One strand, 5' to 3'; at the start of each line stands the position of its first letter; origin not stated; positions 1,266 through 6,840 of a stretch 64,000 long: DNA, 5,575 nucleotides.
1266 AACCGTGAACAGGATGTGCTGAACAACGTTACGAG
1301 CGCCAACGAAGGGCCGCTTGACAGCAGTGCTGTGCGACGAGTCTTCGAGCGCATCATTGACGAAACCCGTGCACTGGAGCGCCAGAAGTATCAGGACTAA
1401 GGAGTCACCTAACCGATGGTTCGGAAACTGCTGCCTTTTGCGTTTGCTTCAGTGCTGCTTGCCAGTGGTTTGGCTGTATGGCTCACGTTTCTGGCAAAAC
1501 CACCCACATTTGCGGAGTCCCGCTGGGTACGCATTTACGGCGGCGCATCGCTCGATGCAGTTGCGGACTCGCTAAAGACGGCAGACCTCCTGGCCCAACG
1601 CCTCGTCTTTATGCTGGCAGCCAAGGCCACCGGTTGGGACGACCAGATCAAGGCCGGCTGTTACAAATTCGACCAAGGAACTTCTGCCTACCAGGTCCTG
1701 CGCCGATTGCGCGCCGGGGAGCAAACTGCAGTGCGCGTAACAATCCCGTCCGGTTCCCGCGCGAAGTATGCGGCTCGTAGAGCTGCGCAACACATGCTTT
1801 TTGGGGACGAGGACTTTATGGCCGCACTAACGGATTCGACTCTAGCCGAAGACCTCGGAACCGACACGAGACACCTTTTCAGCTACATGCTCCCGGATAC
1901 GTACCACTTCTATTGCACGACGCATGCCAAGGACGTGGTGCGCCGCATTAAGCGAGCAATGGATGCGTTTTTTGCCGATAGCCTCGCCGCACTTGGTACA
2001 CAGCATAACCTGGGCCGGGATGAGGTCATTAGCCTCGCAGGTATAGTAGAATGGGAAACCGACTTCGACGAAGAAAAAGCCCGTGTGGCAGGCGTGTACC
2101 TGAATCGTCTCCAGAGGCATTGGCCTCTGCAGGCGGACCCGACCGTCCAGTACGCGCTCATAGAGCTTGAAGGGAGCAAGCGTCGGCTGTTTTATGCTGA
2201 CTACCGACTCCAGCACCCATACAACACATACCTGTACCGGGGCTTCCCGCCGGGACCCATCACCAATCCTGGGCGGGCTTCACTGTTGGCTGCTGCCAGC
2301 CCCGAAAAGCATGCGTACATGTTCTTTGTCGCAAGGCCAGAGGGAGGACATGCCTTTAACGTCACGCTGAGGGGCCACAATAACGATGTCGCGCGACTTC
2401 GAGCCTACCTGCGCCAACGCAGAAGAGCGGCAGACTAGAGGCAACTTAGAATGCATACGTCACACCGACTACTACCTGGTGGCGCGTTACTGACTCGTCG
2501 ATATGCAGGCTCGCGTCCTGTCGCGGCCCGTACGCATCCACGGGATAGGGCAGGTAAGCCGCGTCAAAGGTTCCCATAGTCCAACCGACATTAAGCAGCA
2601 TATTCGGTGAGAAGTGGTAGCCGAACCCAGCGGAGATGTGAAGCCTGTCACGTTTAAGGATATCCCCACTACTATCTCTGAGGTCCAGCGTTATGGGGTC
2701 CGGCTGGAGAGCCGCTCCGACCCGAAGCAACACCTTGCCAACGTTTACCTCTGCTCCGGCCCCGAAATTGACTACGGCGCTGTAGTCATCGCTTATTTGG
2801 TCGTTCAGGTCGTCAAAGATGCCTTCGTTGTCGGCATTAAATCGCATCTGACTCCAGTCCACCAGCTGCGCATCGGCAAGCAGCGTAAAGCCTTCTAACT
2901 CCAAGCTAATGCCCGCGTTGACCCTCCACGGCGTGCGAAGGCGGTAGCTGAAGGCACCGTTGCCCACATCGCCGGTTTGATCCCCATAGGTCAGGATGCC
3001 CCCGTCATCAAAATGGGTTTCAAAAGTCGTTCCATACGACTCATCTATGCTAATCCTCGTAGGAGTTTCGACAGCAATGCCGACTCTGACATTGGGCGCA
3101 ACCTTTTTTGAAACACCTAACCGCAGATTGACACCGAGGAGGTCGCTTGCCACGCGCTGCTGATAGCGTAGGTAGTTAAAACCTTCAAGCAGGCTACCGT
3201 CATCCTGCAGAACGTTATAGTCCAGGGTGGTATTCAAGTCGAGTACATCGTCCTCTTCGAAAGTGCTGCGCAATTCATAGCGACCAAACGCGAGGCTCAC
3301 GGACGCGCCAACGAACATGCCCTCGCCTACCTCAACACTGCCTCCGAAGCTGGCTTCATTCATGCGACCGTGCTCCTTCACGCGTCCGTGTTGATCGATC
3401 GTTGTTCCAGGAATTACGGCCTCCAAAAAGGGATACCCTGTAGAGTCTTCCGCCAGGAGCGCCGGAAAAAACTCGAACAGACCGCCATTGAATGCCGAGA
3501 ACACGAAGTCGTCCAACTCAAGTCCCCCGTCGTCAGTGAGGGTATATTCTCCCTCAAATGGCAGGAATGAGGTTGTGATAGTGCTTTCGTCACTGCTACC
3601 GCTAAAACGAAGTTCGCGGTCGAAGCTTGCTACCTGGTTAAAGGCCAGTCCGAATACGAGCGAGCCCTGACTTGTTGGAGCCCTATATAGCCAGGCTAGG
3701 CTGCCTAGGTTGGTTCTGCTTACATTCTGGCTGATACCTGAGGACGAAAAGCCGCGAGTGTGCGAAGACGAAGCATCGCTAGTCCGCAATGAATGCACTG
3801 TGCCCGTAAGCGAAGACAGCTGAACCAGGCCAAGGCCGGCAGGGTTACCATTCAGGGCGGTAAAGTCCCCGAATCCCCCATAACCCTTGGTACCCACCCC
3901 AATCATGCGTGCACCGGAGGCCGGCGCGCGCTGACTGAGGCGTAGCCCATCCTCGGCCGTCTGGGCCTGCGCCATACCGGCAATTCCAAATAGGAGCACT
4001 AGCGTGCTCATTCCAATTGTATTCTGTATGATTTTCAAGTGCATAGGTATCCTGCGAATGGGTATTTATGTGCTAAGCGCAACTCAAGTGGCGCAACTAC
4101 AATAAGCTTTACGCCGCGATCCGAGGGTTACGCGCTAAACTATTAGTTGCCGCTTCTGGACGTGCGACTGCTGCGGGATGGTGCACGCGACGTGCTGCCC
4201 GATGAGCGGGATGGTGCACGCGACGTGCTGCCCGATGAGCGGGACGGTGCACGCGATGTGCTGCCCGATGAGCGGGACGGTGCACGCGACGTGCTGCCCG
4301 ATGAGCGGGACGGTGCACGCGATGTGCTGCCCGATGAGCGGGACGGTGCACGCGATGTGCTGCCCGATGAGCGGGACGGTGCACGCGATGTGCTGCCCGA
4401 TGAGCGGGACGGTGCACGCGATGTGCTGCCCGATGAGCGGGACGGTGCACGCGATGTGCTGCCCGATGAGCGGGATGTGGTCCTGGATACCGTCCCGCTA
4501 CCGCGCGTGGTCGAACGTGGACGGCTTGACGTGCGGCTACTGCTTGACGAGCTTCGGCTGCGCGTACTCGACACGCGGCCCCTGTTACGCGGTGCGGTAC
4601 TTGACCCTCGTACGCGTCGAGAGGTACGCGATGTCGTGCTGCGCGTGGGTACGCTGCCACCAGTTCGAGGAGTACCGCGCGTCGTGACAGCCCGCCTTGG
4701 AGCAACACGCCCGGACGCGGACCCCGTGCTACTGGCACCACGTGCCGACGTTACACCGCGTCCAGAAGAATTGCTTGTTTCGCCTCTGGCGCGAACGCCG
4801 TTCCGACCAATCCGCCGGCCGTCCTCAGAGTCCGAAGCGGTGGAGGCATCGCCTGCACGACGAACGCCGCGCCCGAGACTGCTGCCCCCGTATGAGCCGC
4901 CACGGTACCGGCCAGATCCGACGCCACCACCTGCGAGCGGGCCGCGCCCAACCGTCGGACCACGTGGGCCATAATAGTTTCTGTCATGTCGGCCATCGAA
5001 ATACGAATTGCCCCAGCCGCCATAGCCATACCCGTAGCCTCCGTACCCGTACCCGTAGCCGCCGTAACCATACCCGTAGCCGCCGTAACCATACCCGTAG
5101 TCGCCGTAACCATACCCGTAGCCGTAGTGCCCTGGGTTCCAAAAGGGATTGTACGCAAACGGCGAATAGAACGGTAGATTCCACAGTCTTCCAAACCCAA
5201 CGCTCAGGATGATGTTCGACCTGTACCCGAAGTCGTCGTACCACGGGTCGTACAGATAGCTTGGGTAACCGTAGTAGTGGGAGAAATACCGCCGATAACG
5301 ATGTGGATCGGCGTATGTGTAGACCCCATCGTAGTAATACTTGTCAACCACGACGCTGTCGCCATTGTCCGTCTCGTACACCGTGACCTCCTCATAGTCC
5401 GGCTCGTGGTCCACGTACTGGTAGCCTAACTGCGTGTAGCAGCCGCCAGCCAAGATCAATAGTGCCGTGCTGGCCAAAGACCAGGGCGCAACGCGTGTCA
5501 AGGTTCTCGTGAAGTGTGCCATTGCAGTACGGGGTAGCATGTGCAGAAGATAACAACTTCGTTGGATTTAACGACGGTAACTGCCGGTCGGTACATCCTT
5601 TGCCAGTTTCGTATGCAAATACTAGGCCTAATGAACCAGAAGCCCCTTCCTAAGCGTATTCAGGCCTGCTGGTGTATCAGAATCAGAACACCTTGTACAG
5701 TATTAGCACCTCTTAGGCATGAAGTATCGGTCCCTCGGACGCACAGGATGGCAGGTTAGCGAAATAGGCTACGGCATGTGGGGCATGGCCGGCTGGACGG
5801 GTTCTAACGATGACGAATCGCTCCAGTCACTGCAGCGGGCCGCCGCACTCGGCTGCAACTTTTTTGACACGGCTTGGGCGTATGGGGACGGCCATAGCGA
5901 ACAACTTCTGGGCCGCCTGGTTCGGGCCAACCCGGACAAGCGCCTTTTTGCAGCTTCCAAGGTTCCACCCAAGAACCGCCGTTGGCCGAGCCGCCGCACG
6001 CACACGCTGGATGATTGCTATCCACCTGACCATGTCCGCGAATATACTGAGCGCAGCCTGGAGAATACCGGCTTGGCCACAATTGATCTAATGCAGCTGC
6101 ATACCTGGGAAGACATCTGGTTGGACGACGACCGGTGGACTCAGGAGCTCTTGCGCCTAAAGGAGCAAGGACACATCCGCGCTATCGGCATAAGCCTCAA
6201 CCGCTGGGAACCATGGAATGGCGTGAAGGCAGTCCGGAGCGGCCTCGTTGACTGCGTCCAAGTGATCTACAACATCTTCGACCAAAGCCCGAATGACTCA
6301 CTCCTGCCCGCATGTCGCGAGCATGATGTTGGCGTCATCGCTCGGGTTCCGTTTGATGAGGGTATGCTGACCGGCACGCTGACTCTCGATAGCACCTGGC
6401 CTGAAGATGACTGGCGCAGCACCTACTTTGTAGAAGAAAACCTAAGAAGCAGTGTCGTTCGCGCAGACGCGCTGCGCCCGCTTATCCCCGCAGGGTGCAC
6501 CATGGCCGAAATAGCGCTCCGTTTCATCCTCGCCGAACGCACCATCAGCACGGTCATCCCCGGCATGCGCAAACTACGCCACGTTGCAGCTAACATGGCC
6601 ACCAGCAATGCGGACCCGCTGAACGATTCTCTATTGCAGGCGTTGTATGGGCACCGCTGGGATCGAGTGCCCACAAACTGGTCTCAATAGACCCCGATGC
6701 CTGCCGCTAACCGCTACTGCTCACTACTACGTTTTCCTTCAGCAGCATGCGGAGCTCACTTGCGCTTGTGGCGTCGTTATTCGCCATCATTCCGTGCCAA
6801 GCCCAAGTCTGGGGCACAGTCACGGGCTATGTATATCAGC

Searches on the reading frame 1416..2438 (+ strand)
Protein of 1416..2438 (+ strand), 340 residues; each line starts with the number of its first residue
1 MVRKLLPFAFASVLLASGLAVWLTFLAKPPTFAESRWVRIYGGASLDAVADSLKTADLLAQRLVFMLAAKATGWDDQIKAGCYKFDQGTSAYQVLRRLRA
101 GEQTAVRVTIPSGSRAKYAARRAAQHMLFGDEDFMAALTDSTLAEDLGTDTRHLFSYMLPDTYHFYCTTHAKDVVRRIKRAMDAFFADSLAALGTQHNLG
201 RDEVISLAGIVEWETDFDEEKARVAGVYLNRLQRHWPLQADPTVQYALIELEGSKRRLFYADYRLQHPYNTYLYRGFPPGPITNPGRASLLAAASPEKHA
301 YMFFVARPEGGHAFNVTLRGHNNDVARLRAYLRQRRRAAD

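Call 56: search_protein_families(library=pfam, proteins=[window:1416-2438:+], max_evalue=0.0001)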
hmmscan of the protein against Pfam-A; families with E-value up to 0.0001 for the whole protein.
window:1416-2438:+ (340 aa): 1 family
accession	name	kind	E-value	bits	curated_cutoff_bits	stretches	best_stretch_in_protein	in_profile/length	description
PF02618.21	YceG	-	4.8e-72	243.2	32.4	1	38-326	1-274/275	YceG-like family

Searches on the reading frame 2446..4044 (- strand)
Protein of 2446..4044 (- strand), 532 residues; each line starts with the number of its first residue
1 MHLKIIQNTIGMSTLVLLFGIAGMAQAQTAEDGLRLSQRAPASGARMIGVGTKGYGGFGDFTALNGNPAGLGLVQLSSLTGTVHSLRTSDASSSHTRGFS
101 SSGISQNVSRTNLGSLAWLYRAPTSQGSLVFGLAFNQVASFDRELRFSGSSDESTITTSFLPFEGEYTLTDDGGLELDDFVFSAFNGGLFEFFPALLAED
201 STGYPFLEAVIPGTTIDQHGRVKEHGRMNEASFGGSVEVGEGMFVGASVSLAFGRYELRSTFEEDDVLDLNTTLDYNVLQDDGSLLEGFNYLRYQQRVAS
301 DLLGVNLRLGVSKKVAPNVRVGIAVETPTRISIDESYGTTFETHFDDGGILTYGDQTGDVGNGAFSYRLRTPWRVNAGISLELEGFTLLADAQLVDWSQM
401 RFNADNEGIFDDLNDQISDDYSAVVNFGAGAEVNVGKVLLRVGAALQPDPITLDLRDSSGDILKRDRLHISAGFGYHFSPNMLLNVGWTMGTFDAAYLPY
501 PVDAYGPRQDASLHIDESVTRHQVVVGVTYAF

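Call 56: search_protein_families(library=pfam, proteins=[window:2446-4044:-], max_evalue=0.0001)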
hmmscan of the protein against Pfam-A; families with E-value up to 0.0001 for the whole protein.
window:2446-4044:- (532 aa): 1 family
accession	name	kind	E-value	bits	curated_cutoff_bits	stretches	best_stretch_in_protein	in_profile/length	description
PF03349.22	Toluene_X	-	9.1e-08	31.4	29.7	1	281-496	179-387/421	Outer membrane protein transport protein (OMPP1/FadL/TodX)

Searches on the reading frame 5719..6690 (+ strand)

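Call 56: search_protein_families(library=pfam, proteins=[window:5719-6690:+], max_evalue=0.0001)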
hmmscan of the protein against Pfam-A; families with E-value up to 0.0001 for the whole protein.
window:5719-6690:+ (323 aa): 1 family
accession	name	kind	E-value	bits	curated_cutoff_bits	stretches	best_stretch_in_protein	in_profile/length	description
PF00248.27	Aldo_ket_red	-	1e-47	163.1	24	1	15-308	1-285/291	Aldo/keto reductase family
